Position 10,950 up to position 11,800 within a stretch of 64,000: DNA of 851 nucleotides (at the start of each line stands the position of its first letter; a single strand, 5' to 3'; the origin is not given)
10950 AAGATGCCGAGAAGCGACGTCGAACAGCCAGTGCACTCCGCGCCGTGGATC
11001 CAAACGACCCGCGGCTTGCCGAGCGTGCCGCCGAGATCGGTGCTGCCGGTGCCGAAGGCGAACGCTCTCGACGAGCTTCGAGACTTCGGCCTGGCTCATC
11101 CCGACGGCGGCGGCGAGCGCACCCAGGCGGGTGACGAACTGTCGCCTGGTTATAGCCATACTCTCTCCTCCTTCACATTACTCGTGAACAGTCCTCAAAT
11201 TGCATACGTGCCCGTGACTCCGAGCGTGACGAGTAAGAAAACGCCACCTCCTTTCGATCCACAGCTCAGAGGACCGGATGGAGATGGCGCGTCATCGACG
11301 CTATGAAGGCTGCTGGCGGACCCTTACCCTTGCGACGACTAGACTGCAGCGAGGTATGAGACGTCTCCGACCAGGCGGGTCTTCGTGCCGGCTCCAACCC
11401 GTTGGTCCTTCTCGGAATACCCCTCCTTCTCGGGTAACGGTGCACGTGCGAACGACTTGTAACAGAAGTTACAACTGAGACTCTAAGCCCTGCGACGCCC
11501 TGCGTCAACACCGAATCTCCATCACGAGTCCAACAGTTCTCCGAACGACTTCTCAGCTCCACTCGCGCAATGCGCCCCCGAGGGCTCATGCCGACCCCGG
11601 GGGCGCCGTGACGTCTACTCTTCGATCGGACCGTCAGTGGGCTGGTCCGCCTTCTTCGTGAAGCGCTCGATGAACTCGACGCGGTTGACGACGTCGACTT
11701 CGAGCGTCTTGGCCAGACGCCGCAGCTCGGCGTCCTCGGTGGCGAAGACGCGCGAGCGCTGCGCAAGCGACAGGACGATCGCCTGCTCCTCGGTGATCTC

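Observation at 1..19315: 19-kb single-strand supercluster: cytochrome b, 5 multihaem cytochromes, a Tat [NiFe]-hydrogenase and NHL/TPR/FN3/FG-GAP envelope proteins; candidate H2-linked extracellular or cell-wall-spanning electron conduit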

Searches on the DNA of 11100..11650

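Call 94: search_rna_families(source=window, start=11100, end=11650, threshold=evalue, max_evalue=1)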
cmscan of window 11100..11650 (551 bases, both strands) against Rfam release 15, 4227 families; matches with E-value up to 1: 0.
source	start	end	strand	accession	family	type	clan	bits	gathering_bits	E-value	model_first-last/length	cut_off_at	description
